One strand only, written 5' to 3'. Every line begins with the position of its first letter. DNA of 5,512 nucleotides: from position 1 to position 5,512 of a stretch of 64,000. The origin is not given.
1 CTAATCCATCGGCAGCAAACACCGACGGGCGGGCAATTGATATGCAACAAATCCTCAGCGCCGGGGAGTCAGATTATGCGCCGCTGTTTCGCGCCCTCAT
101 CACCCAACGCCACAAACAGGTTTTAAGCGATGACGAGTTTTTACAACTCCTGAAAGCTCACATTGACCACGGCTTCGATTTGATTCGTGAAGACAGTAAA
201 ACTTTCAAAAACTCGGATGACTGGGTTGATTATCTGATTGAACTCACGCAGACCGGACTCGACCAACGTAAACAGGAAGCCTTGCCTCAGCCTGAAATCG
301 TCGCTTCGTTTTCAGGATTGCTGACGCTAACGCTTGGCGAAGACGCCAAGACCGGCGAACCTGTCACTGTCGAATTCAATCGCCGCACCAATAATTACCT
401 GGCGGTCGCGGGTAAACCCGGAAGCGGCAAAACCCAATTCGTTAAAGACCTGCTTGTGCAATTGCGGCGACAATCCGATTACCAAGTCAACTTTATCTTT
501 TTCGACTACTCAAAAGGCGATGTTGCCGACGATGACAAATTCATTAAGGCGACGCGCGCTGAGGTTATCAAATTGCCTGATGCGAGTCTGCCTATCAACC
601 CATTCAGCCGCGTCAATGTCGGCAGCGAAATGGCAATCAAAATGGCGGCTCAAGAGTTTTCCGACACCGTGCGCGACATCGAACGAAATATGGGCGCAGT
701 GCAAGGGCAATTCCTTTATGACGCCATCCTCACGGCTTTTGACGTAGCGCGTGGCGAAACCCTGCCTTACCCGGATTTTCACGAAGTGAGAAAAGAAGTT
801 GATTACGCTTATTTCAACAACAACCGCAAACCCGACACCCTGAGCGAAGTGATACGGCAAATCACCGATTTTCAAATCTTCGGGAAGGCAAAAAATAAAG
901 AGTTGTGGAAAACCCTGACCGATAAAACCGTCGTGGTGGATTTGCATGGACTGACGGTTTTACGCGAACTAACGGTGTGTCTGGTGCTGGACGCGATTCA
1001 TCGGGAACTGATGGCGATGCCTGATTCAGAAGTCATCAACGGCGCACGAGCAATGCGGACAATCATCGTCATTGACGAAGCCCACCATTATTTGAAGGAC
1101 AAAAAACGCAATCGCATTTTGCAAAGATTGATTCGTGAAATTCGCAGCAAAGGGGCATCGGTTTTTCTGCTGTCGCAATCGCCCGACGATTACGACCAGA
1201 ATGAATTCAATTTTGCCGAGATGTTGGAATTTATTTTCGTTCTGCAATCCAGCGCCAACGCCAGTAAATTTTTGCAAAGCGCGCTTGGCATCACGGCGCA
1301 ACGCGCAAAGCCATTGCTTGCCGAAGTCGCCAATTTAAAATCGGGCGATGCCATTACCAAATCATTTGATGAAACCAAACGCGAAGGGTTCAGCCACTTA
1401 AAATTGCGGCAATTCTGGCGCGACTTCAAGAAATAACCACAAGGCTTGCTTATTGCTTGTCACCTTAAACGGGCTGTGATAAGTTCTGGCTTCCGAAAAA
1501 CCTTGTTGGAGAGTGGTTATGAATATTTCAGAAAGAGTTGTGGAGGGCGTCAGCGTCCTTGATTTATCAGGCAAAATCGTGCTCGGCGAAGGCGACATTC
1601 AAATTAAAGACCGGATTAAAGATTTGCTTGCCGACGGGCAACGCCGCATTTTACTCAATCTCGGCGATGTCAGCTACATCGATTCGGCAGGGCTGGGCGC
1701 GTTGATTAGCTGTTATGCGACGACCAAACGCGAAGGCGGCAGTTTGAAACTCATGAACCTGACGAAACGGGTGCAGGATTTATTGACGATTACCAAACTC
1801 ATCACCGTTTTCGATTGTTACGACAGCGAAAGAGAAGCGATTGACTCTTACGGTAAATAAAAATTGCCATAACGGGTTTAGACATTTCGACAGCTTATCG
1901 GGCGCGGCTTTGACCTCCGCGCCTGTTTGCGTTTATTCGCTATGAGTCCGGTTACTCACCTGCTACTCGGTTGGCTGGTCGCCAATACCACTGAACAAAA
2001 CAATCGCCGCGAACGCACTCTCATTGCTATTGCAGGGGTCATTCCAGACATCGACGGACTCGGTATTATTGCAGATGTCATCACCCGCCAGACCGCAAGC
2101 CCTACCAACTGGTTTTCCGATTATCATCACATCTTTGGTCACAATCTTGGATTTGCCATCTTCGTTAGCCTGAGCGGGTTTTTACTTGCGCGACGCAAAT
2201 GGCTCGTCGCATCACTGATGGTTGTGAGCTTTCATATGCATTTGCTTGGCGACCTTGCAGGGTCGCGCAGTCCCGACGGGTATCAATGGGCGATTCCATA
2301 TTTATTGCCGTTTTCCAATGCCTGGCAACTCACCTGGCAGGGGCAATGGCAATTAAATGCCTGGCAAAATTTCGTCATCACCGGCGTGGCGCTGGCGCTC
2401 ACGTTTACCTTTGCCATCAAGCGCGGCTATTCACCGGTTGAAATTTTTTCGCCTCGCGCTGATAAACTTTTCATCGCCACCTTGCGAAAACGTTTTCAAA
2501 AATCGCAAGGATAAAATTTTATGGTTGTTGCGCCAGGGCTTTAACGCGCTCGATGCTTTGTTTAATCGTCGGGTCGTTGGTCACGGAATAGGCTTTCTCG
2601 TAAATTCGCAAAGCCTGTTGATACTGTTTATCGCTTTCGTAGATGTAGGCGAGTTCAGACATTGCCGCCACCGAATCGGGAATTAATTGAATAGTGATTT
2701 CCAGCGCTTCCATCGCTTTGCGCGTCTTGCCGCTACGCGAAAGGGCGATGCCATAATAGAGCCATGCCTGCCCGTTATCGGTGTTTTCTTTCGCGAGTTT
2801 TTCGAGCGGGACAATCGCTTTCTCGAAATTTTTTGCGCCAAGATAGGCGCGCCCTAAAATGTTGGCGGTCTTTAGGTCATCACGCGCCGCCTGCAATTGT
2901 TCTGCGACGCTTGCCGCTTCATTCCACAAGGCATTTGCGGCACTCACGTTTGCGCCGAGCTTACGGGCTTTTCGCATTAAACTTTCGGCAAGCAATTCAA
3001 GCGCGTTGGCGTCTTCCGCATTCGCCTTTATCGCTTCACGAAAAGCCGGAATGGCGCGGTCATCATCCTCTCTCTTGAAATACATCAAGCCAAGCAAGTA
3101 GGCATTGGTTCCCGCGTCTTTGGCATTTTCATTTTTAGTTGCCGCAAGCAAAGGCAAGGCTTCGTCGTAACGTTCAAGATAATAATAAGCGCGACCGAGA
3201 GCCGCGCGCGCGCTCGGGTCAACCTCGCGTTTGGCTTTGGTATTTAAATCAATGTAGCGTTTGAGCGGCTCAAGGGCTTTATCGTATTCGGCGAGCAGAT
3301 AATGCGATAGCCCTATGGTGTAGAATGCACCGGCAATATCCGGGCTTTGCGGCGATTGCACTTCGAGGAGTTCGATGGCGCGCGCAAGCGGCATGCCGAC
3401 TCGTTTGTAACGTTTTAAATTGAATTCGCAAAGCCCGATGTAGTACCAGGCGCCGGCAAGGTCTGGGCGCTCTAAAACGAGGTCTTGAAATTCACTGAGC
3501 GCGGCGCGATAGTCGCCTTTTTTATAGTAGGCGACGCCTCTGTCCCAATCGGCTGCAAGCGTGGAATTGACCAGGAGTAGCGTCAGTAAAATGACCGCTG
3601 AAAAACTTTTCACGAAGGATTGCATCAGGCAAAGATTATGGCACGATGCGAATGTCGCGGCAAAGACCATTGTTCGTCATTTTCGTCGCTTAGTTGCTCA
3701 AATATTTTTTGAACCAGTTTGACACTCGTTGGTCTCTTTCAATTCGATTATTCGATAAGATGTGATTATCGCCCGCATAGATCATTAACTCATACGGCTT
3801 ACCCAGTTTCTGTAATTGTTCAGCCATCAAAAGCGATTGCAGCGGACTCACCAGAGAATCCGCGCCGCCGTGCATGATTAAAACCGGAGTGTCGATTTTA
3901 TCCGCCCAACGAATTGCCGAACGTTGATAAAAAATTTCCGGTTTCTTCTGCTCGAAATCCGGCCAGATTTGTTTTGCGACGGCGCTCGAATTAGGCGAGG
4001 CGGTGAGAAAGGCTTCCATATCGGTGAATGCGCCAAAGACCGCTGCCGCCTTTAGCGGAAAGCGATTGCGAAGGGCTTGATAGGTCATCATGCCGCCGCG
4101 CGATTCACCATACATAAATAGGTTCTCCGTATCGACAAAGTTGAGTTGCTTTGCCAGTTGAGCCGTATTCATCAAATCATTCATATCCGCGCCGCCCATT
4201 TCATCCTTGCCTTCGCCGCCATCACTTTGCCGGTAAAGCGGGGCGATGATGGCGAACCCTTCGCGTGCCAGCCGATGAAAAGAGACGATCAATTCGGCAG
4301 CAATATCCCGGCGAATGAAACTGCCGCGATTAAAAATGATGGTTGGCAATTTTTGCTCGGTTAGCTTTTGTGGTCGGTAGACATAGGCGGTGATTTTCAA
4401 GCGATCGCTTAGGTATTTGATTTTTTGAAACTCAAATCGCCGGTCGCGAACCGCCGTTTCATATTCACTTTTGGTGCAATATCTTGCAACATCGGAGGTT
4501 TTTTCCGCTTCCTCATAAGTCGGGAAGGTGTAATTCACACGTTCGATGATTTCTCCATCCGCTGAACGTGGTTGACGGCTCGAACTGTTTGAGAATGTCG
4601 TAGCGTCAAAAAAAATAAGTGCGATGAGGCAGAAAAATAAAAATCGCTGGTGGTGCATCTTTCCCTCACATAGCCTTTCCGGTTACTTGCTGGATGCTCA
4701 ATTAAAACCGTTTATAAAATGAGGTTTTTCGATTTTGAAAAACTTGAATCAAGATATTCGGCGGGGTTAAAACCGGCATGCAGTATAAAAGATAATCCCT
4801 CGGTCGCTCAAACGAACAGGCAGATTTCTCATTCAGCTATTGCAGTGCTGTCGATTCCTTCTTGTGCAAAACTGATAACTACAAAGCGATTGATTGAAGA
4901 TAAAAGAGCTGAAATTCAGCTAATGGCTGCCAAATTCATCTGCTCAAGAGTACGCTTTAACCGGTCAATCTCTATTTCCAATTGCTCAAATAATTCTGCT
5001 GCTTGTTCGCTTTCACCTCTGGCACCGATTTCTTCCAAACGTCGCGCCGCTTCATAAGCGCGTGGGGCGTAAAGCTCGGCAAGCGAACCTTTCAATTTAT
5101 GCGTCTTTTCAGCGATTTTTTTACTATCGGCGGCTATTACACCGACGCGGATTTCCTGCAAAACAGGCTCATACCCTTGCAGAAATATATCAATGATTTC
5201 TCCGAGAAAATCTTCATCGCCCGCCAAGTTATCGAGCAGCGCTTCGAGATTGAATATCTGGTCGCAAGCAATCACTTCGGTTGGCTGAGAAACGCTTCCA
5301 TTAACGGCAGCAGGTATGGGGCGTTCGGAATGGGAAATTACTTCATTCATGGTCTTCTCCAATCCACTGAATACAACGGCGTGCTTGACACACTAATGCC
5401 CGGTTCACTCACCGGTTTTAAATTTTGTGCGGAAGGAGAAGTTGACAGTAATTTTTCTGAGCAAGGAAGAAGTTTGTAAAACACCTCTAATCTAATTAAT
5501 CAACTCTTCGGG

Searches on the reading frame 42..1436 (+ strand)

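Call 42: search_protein_families(library=pfam, proteins=[window:42-1436:+], max_evalue=0.001)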
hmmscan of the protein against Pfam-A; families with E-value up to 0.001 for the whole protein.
window:42-1436:+ (464 aa): 11 families
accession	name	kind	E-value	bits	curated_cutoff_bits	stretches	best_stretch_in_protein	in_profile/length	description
PF12846.13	AAA_10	-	3e-08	33.5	27.5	1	330-436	232-336/362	AAA-like domain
PF01580.24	FtsK_SpoIIIE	-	3.2e-07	30.5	24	1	92-159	16-82/221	FtsK/SpoIIIE family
PF13401.12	AAA_22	-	3.6e-07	31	27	0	116-160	4-45/130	AAA domain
PF01935.23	DUF87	-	7.4e-06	26.6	23.2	1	103-313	9-213/220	Helicase HerA, central domain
PF24883.2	NPHP3_N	-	1.9e-05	25.3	24.8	1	115-161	20-65/164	Nephrocystin 3, N-terminal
PF06745.19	ATPase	-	2.4e-05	24.3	26.6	0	117-162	19-64/231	KaiC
PF10412.15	TrwB_AAD_bind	-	7.5e-05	22.2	20.5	0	117-147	15-45/387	Type IV secretion-system coupling protein DNA-binding domain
PF00004.35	AAA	-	9.5e-05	23.3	21.2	0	330-385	48-115/131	ATPase family associated with various cellular activities (AAA)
PF05729.18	NACHT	-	0.00055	20.2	26.7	0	120-154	3-39/167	NACHT domain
PF20720.3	nSTAND3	-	0.00089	19.4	27.2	0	116-151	16-50/155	Novel STAND NTPase 3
PF05872.18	HerA_C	-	0.00097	18.3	22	0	341-384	260-305/502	Helicase HerA-like C-terminal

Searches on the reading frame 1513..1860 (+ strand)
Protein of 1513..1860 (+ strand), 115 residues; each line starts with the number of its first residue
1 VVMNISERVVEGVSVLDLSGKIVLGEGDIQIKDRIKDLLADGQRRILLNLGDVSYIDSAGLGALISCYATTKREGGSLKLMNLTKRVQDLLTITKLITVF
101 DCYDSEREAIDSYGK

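Call 42: search_protein_families(library=pfam, proteins=[window:1513-1860:+], max_evalue=0.001)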
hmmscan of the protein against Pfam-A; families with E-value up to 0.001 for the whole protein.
window:1513-1860:+ (115 aa): 2 families
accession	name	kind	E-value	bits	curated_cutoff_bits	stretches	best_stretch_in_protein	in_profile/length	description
PF01740.26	STAS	-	8.9e-17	61.2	22.6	1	8-109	5-106/106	STAS domain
PF13466.11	STAS_2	-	1.7e-10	41.4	29.2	1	30-94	14-77/80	STAS domain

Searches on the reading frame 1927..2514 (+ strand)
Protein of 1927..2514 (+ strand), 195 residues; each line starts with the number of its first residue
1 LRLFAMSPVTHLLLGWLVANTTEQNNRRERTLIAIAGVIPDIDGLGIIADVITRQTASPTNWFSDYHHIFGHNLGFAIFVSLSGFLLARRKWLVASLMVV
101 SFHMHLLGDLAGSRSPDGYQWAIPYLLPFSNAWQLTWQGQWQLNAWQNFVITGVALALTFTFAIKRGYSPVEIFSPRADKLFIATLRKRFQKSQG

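Call 42: search_protein_families(library=pfam, proteins=[window:1927-2514:+], max_evalue=0.001)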
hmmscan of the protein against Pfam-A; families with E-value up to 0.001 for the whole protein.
window:1927-2514:+ (195 aa): 1 family
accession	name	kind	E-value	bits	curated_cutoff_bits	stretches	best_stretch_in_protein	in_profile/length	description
PF04307.19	YdjM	-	2.4e-12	47.2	29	1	6-150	1-155/176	YdjM inner membrane protein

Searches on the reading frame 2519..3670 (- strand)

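Call 5: search_protein_families(library=pfam, proteins=[window:2519-3670:-], max_evalue=0.01)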
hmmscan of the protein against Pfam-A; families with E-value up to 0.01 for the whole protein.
window:2519-3670:- (383 aa): 22 families
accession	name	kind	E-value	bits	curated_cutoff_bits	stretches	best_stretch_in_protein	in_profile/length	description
PF13432.12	TPR_16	-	2.3e-22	79.5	32.7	3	44-89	3-48/65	Tetratricopeptide repeat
PF07719.23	TPR_2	-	3.7e-22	77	27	1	191-217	5-31/34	Tetratricopeptide repeat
PF00515.34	TPR_1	-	1.1e-20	73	27.8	1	191-217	5-31/34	Tetratricopeptide repeat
PF12895.13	ANAPC3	-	1.5e-20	73.7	27.2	3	115-175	25-79/82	Anaphase-promoting complex, cyclosome, subunit 3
PF13424.12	TPR_12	-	2.1e-18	66.7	30.1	2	71-142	2-74/77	Tetratricopeptide repeat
PF13428.12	TPR_14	-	1.2e-16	59.9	23.5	2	301-342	2-43/44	Tetratricopeptide repeat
PF13174.12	TPR_6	-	2.2e-16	59.7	26.3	0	42-70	4-32/33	Tetratricopeptide repeat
PF14559.12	TPR_19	-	1e-13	51.8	25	1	277-335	2-59/68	Tetratricopeptide repeat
PF13181.12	TPR_8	-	3e-13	49.2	25.7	0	191-219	5-33/34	Tetratricopeptide repeat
PF13176.12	TPR_7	-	3.6e-12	45.8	27.9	1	336-368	1-33/36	Tetratricopeptide repeat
PF13374.12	TPR_10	-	3e-10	40.2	27.5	0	335-363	3-31/42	Tetratricopeptide repeat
PF23914.1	TPR_CcmH_CycH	-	5.1e-10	39.9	42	1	257-362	41-149/158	Cytochrome c-type biogenesis protein H TPR domain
PF25063.1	ARM_TT21_C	-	7.6e-08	32.9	35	1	240-366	35-161/209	Tetratricopeptide repeat protein 21 C-terminal ARM domain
PF13414.12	TPR_11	-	9e-08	32.1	26.8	1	194-233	1-40/42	TPR repeat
PF13371.12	TPR_9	-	1e-07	32.3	35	0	311-378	6-70/73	Tetratricopeptide repeat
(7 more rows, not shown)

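Call 6: search_protein_families(library=ncbifam, proteins=[window:2519-3670:-], max_evalue=0.01)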
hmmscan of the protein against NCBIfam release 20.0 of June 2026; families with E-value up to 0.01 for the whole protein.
window:2519-3670:- (383 aa): 23 families
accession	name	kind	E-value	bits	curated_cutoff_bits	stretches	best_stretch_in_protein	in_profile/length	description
NF040959.1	MamA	equivalog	2.4e-31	108.8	200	3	258-361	97-200/204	magnetosome protein MamA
TIGR02917.1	PEP_TPR_lipo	equivalog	6.1e-23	80.6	312.2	2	35-239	258-449/899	XrtA/PEP-CTERM system TPR-repeat protein PrsT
TIGR02521.1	type_IV_pilW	equivalog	1.8e-11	44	154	1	312-366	43-97/234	type IV pilus biogenesis/stability protein PilW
NF033762.1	social_mot_Tgl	equivalog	4.8e-09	35.9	225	0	283-361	48-127/252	social motility TPR repeat lipoprotein Tgl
TIGR02552.1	LcrH_SycD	equivalog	1e-08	35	104.8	1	42-147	22-120/136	SycD/LcrH family type III secretion system chaperone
TIGR02795.1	tol_pal_ybgF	equivalog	1.5e-08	35.2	90.1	0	168-226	18-78/119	tol-pal system protein YbgF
NF002725.1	PRK02603.1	equivalog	2.4e-08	34.2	143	1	164-257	54-144/173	photosystem I assembly protein Ycf3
NF033920.0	C39_PA2778_fam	equivalog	2.6e-08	33.6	150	1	277-363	167-253/255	PA2778 family cysteine peptidase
NF053607.1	CHU_0125_OmpA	equivalog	3.9e-08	32.3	620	1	279-375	32-128/639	CHU_0125 family OmpA-like outer membrane integrity protein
NF008757.0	PRK11788.1-5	equivalog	3.1e-07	29.9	363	1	250-362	124-242/388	lipopolysaccharide assembly protein LapB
NF052415.1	T3SS_chap_SctY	equivalog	1.1e-06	29.1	70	1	260-325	34-102/106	type III secretion apparatus assembly chaperone SctY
NF047507.1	TPR_BatC_Lepto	exception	3.6e-06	26.6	175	0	281-353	73-149/214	TPR repeat-containing protein BatC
NF047481.1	lipo_LIC12587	subfamily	3.7e-06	26.5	200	0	249-291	74-119/213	LIC12587 family lipoprotein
NF008391.2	PRK11189.1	equivalog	3.9e-05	23.3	250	1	109-259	95-236/297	lipoprotein NlpI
NF047371.1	FlcA_CTERM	equivalog_domain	4e-05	22.3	300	0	128-249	414-535/646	periplasmic flagellar collar protein FlcA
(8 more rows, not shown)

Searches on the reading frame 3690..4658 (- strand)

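Call 5: search_protein_families(library=pfam, proteins=[window:3690-4658:-], max_evalue=0.01)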
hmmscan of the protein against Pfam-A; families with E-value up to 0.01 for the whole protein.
window:3690-4658:- (322 aa): 8 families
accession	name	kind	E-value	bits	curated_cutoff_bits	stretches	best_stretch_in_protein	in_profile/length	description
PF00326.27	Peptidase_S9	-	3.4e-28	99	22.6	1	149-321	35-211/213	Prolyl oligopeptidase family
PF20434.5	BD-FAE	-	4.6e-10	39.8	26.8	1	93-282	3-215/215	BD-FAE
PF02129.25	Peptidase_S15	-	1.8e-08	34.8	23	1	88-215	4-133/262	X-Pro dipeptidyl-peptidase (S15 family)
PF12146.15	Hydrolase_4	-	3.5e-08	33.5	27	1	249-301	184-234/239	Serine aminopeptidase, S33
PF01738.24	DLH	-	4.8e-07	30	21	1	128-304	35-191/217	Dienelactone hydrolase family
PF00561.26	Abhydrolase_1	-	0.00014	22.1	25.8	1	232-300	175-239/245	alpha/beta hydrolase fold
PF02230.22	Abhydrolase_2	-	0.0008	19.8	23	0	255-306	155-206/217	Phospholipase/Carboxylesterase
PF07859.19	Abhydrolase_3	-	0.0018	18.5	25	0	170-299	60-206/210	alpha/beta hydrolase fold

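Call 6: search_protein_families(library=ncbifam, proteins=[window:3690-4658:-], max_evalue=0.01)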
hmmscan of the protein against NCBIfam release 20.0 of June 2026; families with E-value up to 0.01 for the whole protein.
window:3690-4658:- (322 aa): 6 families
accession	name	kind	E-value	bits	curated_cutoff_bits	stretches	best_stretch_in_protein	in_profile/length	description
NF053518.1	DipepPtdsDpp5Prph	equivalog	7.4e-12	44.6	900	1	84-320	404-654/655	dipeptidyl-peptidase Dpp5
NF033523.0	lasso_peptidase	equivalog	9.7e-12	44.4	400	1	162-320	478-637/638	Atxe2 family lasso peptide isopeptidase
NF050058.1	e_dPHAscl_type1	hypoth_equivalog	7.2e-09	35.5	150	1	88-284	7-206/276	extracellular catalytic domain type 1 short-chain-length polyhydroxyalkanoate depolymerase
NF007857.0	PRK10566.1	equivalog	2e-06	27.8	201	1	95-292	18-222/249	esterase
NF047920.1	lactonase_UilS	equivalog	2e-06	27.7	400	1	87-223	9-143/285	UilS family quorum-quenching N-acyl-homoserine lactonase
NF041440.1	hydrolase_YghX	exception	7e-06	25.4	460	0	72-172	63-161/292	YghX family hydrolase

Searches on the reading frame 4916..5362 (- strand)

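Call 5: search_protein_families(library=pfam, proteins=[window:4916-5362:-], max_evalue=0.01)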
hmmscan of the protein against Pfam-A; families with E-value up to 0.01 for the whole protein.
window:4916-5362:- (148 aa): 1 family
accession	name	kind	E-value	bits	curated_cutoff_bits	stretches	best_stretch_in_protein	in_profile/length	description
PF01627.28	Hpt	-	2.2e-10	41.1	24.6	1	55-137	1-83/84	Hpt domain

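Call 6: search_protein_families(library=ncbifam, proteins=[window:4916-5362:-], max_evalue=0.01)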
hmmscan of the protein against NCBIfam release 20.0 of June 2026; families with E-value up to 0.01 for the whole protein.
window:4916-5362:- (148 aa): 3 families
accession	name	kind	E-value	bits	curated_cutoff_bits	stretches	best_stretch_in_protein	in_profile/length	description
TIGR02956.1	TMAO_torS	equivalog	2.2e-05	22.8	676.5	1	50-121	877-946/967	TMAO reductase system sensor histidine kinase/response regulator TorS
NF008543.0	PRK11466.1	equivalog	0.00056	17.9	982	1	51-111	823-883/914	TMAO reductase system sensor histidine kinase/response regulator TorS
NF008318.0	PRK11107.1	equivalog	0.00089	17.4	890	1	3-137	775-911/920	two-component sensor histidine kinase BarA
